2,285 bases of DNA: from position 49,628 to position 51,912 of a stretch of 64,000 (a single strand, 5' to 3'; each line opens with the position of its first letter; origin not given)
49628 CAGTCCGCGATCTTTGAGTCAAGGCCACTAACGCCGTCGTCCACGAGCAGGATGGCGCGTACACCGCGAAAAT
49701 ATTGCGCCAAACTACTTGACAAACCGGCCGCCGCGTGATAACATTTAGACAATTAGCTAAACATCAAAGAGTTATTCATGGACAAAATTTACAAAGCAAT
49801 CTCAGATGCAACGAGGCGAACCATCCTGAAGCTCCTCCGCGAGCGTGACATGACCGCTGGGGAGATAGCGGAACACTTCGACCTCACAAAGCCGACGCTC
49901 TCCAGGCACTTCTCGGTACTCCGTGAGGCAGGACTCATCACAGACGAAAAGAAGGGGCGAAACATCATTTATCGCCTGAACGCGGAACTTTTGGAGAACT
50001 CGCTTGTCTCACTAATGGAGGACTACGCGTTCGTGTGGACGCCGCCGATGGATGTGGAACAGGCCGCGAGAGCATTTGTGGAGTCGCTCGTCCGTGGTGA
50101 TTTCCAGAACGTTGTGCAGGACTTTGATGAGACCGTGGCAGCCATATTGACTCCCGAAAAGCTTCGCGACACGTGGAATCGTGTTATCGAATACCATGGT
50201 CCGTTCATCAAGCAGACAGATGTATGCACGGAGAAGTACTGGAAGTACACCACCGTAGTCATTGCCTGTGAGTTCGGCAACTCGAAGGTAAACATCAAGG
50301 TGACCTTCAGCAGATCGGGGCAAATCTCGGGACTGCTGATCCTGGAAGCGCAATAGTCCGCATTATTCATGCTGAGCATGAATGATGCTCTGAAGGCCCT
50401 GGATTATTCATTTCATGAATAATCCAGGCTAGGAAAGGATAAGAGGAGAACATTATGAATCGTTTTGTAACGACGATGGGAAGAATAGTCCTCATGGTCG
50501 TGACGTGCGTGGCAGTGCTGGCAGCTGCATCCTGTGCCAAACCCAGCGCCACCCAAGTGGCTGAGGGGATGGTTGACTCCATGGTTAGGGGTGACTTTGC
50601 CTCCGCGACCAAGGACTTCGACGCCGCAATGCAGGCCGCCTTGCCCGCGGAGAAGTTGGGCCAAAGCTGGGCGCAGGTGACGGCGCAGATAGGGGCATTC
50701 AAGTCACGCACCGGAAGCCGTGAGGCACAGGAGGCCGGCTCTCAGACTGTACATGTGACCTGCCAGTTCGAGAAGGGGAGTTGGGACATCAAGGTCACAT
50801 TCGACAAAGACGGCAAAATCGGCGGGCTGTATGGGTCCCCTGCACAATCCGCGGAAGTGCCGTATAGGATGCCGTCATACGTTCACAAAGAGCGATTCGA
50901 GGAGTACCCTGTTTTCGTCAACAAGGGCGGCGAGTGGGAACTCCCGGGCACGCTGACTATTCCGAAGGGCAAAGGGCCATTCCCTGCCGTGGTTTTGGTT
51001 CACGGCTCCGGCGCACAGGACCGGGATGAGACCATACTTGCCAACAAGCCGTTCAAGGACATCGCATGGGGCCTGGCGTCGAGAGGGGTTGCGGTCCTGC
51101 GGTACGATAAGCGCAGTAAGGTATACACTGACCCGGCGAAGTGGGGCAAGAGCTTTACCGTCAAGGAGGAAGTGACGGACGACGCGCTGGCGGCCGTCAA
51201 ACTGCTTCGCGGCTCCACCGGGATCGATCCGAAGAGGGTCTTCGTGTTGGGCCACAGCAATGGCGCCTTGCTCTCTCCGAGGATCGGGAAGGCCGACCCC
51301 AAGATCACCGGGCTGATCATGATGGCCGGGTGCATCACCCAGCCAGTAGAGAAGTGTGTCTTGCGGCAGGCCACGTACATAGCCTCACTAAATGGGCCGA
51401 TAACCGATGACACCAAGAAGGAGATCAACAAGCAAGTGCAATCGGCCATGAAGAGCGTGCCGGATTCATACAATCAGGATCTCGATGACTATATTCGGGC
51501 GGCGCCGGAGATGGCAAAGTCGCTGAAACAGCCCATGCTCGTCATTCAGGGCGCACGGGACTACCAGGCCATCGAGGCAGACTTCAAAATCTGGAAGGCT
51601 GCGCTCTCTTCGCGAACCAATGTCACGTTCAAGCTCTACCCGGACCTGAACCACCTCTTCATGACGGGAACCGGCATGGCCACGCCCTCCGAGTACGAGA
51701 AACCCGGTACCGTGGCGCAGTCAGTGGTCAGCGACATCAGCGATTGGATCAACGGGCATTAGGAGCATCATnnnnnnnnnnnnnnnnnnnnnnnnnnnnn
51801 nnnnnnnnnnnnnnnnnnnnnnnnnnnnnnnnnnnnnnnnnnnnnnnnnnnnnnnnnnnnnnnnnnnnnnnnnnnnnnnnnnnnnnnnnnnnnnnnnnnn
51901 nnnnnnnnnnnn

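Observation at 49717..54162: SdpR/SdpI-like regulatory module built around a shared DUF3887-like domain: ArsR-DUF3887 regulator plus two DUF3887-alpha/beta-hydrolase (lipo)proteins, an SdpI-like protein and a bPH membrane protein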

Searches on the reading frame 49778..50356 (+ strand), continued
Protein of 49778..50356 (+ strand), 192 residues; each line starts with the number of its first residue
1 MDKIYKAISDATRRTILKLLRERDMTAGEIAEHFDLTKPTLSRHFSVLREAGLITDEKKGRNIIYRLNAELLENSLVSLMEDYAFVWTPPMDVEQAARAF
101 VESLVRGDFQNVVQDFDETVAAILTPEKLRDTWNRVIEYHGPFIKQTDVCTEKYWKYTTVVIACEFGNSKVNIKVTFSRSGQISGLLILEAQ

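Call 80: list_cluster_members(proteins=[window:49778-50356:+, window:50455-51762:+, window:51772-52131:+, window:52256-53680:+, window:53677-54162:+])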
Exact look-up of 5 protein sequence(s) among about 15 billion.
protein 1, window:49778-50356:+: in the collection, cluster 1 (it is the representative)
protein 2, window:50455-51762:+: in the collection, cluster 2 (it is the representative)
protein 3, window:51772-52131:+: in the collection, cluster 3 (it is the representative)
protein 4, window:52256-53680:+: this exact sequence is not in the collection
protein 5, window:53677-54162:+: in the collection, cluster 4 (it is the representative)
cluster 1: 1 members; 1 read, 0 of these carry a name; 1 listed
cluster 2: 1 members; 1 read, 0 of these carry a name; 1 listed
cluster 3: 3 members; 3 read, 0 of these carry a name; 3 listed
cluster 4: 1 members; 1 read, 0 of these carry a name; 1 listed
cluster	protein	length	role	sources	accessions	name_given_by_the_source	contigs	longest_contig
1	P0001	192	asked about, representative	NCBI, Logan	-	-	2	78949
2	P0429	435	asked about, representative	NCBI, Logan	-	-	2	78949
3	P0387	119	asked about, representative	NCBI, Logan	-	-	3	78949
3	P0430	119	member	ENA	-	-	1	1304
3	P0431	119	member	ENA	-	-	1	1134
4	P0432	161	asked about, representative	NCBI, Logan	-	-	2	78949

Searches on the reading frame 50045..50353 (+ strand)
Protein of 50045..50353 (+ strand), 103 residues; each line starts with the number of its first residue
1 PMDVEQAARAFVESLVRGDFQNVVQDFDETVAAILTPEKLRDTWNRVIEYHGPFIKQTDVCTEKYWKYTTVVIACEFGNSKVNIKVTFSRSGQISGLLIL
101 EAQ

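Call 35: search_protein_representatives(protein=window:50045-50353:+)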
Query: 103 residues. Proteins with E-value up to 0.001 (for the whole library): 1136; up to 1e-10: 163; up to 1e-30: 7. The best 150 are listed.
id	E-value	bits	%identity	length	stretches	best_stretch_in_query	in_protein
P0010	2.8e-45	168.7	78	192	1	1-102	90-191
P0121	1.2e-44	166.6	32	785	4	3-99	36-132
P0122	7.0e-39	148.1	30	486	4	7-99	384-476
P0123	2.0e-35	137.0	34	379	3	4-99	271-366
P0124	8.3e-32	125.4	30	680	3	1-99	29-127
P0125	3.2e-31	123.6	34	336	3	7-99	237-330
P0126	4.0e-31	123.2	35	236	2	5-99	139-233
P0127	7.3e-29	116.0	34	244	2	7-98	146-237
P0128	1.1e-28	115.5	34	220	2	8-101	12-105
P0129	3.7e-25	104.1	33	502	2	3-102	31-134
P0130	7.1e-24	100.0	31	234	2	6-100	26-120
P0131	1.0e-23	99.5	30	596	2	3-98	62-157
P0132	1.4e-22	95.9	34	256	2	6-100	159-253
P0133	1.1e-21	93.0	33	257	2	6-97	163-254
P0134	1.3e-21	92.7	31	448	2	7-99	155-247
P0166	2.2e-15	72.8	38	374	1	3-99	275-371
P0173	1.1e-14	70.5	38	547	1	1-102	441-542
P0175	1.4e-14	70.2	31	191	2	9-101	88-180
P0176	3.0e-14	69.2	41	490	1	4-100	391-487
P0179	4.3e-14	68.6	38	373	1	3-99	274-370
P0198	2.7e-13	66.1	37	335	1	3-99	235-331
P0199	2.9e-13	66.0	40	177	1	3-99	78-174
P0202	3.6e-13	65.7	39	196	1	6-98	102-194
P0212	1.3e-12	63.8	34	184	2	6-103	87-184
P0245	1.7e-11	60.3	33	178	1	11-100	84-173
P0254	2.7e-11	59.6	35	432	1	4-102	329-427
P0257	3.5e-11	59.3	37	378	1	1-100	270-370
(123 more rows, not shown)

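Call 37: search_protein_families(library=pfam, proteins=[P0175, P0212, P0202, P0199, P0245, P0166, P0173, P0176, P0198, P0254], max_evalue=0.001)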
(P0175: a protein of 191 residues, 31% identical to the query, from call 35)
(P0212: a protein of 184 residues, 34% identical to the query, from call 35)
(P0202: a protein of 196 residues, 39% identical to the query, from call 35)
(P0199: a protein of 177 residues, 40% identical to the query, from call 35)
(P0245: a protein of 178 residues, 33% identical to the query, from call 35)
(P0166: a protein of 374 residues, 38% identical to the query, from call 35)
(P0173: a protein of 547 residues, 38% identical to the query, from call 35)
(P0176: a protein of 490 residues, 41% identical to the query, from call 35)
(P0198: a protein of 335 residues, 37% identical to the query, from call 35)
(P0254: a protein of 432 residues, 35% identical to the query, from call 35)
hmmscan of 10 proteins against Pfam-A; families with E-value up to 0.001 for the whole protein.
P0175 (191 aa): 2 families
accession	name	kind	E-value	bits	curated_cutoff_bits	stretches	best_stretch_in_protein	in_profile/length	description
PF13026.12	DUF3887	-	1.1e-31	109.8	31.8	2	91-176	5-91/91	Protein of unknown function (DUF3887)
PF18042.7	ORF_12_N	-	0.0007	20.4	26.7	0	99-173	25-94/94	ORF 12 gene product N-terminal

P0212 (184 aa): 1 family
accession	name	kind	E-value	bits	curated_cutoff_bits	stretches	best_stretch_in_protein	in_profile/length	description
PF13026.12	DUF3887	-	6.9e-34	116.8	31.8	2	89-178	1-91/91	Protein of unknown function (DUF3887)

P0202 (196 aa): 1 family
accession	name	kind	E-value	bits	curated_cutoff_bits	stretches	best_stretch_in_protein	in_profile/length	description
PF13026.12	DUF3887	-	8.7e-19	68.4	31.8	1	104-193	1-91/91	Protein of unknown function (DUF3887)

P0199 (177 aa): 1 family
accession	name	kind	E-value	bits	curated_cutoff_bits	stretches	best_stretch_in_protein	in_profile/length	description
PF13026.12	DUF3887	-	2.5e-13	51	31.8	1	83-172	1-91/91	Protein of unknown function (DUF3887)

P0245 (178 aa): 1 family
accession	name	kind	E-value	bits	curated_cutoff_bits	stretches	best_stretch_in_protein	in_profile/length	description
PF13026.12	DUF3887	-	1.5e-18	67.7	31.8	1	83-170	3-91/91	Protein of unknown function (DUF3887)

P0166 (374 aa): 3 families
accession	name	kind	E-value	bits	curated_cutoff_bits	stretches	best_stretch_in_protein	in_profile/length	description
PF13026.12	DUF3887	-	2.3e-18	67.1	31.8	1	282-369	3-91/91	Protein of unknown function (DUF3887)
PF13630.11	SdpI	-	1.2e-17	64.3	28.2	1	144-213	1-70/71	SdpI/YfhL protein family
PF07853.16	DUF1648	-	2e-12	47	28.7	1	19-66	2-47/49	Domain of unknown function (DUF1648)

P0173 (547 aa): 1 family
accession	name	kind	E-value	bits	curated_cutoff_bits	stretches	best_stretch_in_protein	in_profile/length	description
PF13026.12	DUF3887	-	2.8e-20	73.2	31.8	1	448-537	1-91/91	Protein of unknown function (DUF3887)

P0176 (490 aa): 1 family
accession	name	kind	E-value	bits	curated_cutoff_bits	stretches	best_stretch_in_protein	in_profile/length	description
PF13026.12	DUF3887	-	1.2e-18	68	31.8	1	395-484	1-91/91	Protein of unknown function (DUF3887)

P0198 (335 aa): 2 families
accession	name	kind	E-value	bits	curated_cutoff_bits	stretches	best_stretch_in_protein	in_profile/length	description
PF13026.12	DUF3887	-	4.6e-15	56.5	31.8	1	240-329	1-91/91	Protein of unknown function (DUF3887)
PF04893.22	Yip1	-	0.00045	20.6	28.6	1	23-196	11-165/173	Yip1 domain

P0254 (432 aa): 1 family
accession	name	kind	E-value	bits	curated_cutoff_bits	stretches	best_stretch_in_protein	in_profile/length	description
PF13026.12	DUF3887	-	2.5e-19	70.2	31.8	1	333-422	1-91/91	Protein of unknown function (DUF3887)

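Call 44: find_homologous_proteins(query=P0257, max_evalue=1e-10)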
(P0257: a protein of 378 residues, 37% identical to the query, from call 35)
Query P0257 (378 aa): 585 proteins with E <= 1e-10 among 8000 candidates; the best 120 are listed.
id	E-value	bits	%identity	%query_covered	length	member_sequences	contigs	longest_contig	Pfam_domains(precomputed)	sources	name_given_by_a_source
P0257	1.1e-247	839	100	100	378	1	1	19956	PF13630.12,PF13026.13,PF07853.17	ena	-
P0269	5.8e-134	465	56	99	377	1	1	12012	PF13630.12,PF13026.13,PF07853.17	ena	-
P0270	3.7e-133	462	55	99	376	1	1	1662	PF13630.12,PF13026.13,PF07853.17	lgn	-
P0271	7.9e-123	428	53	99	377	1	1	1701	PF13630.12,PF13026.13,PF07853.17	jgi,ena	-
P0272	8.5e-123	428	52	100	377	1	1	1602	PF13630.12,PF13026.13,PF07853.17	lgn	-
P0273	3.6e-122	426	52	98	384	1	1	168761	PF13630.12,PF13026.13,PF07853.17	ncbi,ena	-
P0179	2.4e-114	400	49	98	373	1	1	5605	PF13630.12,PF13026.13,PF07853.17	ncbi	ncbi:MAG: SdpI family protein [Armatimonadota bacterium]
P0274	6.7e-113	395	50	98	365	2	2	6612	PF13630.12,PF13026.13,PF07853.17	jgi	-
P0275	3.1e-102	360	47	96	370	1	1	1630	PF13630.12,PF13026.13,PF07853.17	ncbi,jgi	ncbi:MAG TPA: SdpI family protein [Armatimonadota bacterium]|jgi:uncharacterized membrane protein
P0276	4.4e-96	340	45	98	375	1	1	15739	PF13630.12,PF13026.13,PF07853.17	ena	-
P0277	7.6e-77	277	40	88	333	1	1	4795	PF13630.12,PF13026.13,PF07853.17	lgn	-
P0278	8.6e-76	273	38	98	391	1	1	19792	PF13630.12,PF13026.13,PF07853.17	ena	-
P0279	1.7e-72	263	34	70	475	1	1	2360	PF13630.12,PF07853.17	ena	-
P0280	2.6e-58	216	46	56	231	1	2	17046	PF13630.12,PF07853.17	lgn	-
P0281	6.7e-58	214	44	59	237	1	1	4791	PF13630.12,PF07853.17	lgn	-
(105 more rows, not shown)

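Call 45: find_encoding_contigs(protein=P0273, flank=6000, max_places=1)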
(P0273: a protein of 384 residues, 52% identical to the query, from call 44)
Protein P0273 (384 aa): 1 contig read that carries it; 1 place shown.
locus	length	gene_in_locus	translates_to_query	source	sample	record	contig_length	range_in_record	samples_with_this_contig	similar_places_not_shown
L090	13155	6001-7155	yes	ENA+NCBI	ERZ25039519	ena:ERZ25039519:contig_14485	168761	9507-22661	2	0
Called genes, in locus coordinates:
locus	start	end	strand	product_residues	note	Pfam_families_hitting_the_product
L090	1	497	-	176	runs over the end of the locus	-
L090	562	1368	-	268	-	PF13489:Methyltransf_23, PF02353:CMAS, PF01209:Ubie_methyltran, PF13847:Methyltransf_31, PF08241:Methyltransf_11, PF08242:Methyltransf_12, PF13649:Methyltransf_25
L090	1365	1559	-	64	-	-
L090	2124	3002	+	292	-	PF00583:Acetyltransf_1, PF13527:Acetyltransf_9, PF13508:Acetyltransf_7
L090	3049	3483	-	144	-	PF09719:C_GCAxxG_C_C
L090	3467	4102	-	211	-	PF13472:Lipase_GDSL_2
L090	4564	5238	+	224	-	PF00926:DHBP_synthase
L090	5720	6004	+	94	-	PF12840:HTH_20, PF01022:HTH_5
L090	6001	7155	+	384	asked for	PF07853:DUF1648, PF13630:SdpI, PF13026:DUF3887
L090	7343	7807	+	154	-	PF13026:DUF3887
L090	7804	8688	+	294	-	PF01738:DLH (faint), PF20434:BD-FAE, PF00561:Abhydrolase_1 (faint), PF12146:Hydrolase_4, PF12697:Abhydrolase_6, PF20408:Abhydrolase_11 (faint), PF00326:Peptidase_S9 (weak), PF07859:Abhydrolase_3 (weak)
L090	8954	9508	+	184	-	PF01548:DEDD_Tnp_IS110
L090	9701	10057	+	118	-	PF02371:Transposase_20 (weak)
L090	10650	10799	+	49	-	-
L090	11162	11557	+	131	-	-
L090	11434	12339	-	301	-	-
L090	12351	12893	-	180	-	PF04542:Sigma70_r2, PF08281:Sigma70_r4_2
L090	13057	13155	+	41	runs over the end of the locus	-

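Call 46: find_encoding_contigs(protein=P0179, flank=6000, max_places=1)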
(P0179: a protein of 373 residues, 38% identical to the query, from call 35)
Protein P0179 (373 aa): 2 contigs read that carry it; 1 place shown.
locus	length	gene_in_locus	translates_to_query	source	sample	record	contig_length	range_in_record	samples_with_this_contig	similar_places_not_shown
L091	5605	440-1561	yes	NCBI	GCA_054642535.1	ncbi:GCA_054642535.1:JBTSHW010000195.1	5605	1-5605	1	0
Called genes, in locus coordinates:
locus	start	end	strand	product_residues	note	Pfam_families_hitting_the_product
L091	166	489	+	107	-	PF01022:HTH_5, PF12840:HTH_20, PF13412:HTH_24 (weak), PF21476:PF0610-like_N (faint)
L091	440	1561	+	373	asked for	PF07853:DUF1648, PF13630:SdpI, PF13026:DUF3887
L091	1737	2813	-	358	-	PF01208:URO-D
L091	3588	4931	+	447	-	-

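Call 47: find_encoding_contigs(protein=P0257, flank=6000, max_places=1)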
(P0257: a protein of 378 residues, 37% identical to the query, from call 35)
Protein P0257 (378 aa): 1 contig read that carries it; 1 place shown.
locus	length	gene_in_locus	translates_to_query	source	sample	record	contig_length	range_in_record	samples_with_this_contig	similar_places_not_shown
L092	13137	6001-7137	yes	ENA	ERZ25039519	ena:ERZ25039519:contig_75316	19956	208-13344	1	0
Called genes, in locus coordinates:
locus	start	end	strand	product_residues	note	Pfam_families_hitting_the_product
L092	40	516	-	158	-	-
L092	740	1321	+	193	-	PF01268:FTHFS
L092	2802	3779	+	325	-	PF00248:Aldo_ket_red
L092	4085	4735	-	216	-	-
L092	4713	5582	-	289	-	-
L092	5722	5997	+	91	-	PF12840:HTH_20, PF01022:HTH_5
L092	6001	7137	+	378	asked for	PF07853:DUF1648, PF13630:SdpI, PF13026:DUF3887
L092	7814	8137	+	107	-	PF01472:PUA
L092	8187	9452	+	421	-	PF00171:Aldedh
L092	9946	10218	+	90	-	PF01502:PRA-CH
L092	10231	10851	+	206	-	PF01081:Aldolase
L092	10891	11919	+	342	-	PF01168:Ala_racemase_N, PF00842:Ala_racemase_C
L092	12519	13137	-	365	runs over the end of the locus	PF08245:Mur_ligase_M, PF02875:Mur_ligase_C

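Call 53: search_protein_families(library=ncbifam, proteins=[L091:166-489:+], max_evalue=0.001)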
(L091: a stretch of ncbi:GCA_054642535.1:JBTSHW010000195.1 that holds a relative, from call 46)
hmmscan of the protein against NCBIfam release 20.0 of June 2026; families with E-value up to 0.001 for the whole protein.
L091:166-489:+ (107 aa): 9 families
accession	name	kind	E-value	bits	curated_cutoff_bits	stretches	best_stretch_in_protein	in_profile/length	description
NF033789.1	repress_SdpR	subfamily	6.4e-34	115.7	100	1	4-81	1-78/79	autorepressor SdpR family transcription factor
NF033788.1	HTH_metalloreg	subfamily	3.5e-22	78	55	1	2-75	2-76/77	metalloregulator ArsR/SmtB family transcription factor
NF047906.1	CdPbTransRegCmtR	equivalog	1.2e-13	50.8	150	1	1-82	11-92/104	Cd(II)/Pb(II)-sensing metalloregulatory transcriptional regulator CmtR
NF007528.0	PRK10141.1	subfamily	2.7e-09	36.9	97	1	4-80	9-86/117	metalloregulator ArsR/SmtB family transcription factor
NF041413.1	ArsR_Rv2640c_fam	equivalog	5.6e-09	36.4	155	1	6-79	37-112/118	Rv2640c family ArsR-like transcriptional regulator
NF040642.1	sulf_sens_BigR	equivalog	1.2e-07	31.7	155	1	5-83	14-92/95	sulfite-sensing transcriptional repressor BigR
NF053755.1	MsvR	equivalog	2.3e-07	30.8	220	1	6-56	8-58/236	transcriptional factor MsvR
NF045707.1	Dbac_1936_reg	equivalog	1.8e-06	27.9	115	1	5-72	11-78/99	ArsR/SmtB-type metalloregulator TsoR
NF053602.1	Phr_regulator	exception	0.00036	20.2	320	1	1-56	2-57/191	heat shock transcription regulator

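Call 73: find_related_loci(query=window:50045-50353:+, collection=metagenome_contigs, flank=6000)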
Query window:50045-50353:+ (103 aa) in metagenome_contigs; peptide patterns used: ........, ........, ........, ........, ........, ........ (x = any residue, [..] = any of these).
209 stretches matched a pattern; 7 encode a relative of the query (tblastn E <= 1e-3); 7 distinct loci.
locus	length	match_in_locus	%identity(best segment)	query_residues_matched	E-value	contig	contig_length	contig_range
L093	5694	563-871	86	1-103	2e-60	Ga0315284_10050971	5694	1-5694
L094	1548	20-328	85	1-103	1e-61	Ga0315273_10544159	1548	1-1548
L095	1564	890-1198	85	1-103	7e-61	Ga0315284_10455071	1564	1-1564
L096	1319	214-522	83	1-103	4e-61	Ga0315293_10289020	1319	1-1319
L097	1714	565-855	64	1-97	7e-45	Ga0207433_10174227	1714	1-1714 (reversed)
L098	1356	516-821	61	1-102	3e-42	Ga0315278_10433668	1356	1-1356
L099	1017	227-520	34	6-103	1e-17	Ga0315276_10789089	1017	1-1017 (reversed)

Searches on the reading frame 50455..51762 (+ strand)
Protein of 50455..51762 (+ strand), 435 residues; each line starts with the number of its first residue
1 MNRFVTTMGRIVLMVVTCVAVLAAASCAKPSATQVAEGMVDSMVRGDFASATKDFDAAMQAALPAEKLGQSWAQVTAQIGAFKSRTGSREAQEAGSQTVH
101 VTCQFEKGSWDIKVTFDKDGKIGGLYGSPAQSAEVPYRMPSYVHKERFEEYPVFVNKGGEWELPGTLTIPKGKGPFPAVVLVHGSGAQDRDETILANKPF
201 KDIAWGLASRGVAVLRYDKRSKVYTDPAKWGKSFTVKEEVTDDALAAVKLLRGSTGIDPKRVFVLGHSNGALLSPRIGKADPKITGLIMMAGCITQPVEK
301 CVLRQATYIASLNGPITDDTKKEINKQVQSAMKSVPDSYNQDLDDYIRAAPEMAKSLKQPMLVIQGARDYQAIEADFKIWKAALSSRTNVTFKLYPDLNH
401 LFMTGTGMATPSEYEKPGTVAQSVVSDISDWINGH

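Call 3: search_protein_families(library=pfam, proteins=[window:50455-51762:+], max_evalue=0.1)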
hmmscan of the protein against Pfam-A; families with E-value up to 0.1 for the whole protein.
window:50455-51762:+ (435 aa): 11 families
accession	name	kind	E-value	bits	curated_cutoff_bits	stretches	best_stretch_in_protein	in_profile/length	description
PF13026.12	DUF3887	-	2.4e-20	73.4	31.8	1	36-125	1-91/91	Protein of unknown function (DUF3887)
PF12146.15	Hydrolase_4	-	3.4e-10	40.1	27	1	200-403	20-235/239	Serine aminopeptidase, S33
PF00326.27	Peptidase_S9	-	2.8e-08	34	22.6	1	235-406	39-193/213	Prolyl oligopeptidase family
PF07859.19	Abhydrolase_3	-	1.2e-06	28.9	25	1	241-403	49-209/210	alpha/beta hydrolase fold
PF01738.24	DLH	-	1.6e-05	25.1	21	1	165-292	3-129/217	Dienelactone hydrolase family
PF12697.13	Abhydrolase_6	-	0.00073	20.7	26.3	1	179-318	1-117/217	Alpha/beta hydrolase family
PF07819.20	PGAP1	-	0.0026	18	24.3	1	228-333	59-164/233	PGAP1-like alpha/beta domain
PF20434.5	BD-FAE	-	0.0027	17.7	26.8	1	171-282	8-111/215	BD-FAE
PF02129.25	Peptidase_S15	-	0.003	17.7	23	0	165-274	7-109/262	X-Pro dipeptidyl-peptidase (S15 family)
PF20408.4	Abhydrolase_11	-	0.0052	17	27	0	354-404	123-169/193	Alpha/beta hydrolase domain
PF02230.22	Abhydrolase_2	-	0.053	13.8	23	0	177-299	15-144/217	Phospholipase/Carboxylesterase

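Call 4: search_protein_families(library=ncbifam, proteins=[window:50455-51762:+], max_evalue=0.1)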
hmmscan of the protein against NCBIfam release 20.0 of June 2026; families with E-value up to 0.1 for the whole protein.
window:50455-51762:+ (435 aa): 6 families
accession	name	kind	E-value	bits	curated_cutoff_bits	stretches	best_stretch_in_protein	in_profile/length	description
NF041096.1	esterase_EstD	equivalog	1.9e-115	386.3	600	1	11-434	4-419/421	esterase EstD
NF050058.1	e_dPHAscl_type1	hypoth_equivalog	9.6e-07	28.5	150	1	246-370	90-190/276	extracellular catalytic domain type 1 short-chain-length polyhydroxyalkanoate depolymerase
TIGR03100.1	hydr1_PEP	hypoth_equivalog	0.0021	17.4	168.45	1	186-297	35-137/274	hydrolase 1, exosortase A system-associated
NF012018.0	PRK15474.1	equivalog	0.068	13.5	133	0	7-62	9-63/97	ethanolamine utilization microcompartment protein EutM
NF006426.0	PRK08674.1-6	subfamily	0.081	11.8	295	0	318-406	171-258/354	bifunctional phosphoglucose/phosphomannose isomerase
NF058653.1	LipP1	equivalog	0.1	11.5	350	0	160-186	55-81/300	LipP1 family hormone-sensitive lipase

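Call 9: search_solved_structures(query=window:50455-51762:+, max_evalue=0.01)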
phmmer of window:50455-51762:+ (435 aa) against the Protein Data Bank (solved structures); distinct sequences matched with E-value up to 0.01: 7.
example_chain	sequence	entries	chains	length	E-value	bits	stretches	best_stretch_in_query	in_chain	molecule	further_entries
9pid_A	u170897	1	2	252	3.3e-07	32.9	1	163-273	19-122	Alpha/beta fold hydrolase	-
9pic_A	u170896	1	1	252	3.7e-07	32.7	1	163-273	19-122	Alpha/beta fold hydrolase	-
9pir_A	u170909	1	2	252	3.8e-07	32.7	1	163-273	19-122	Alpha/beta fold hydrolase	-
9pjb_A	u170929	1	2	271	1.1e-05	27.8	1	153-298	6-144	MHETase MHT043-5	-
8b4u_A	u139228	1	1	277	0.00018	23.8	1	162-296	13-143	Alpha/beta hydrolase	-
7wwh_A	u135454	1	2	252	0.00035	22.9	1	175-292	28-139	Alpha/beta hydrolase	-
5yp1_A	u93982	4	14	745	0.007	18.6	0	131-274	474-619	Dipeptidyl aminopeptidase 4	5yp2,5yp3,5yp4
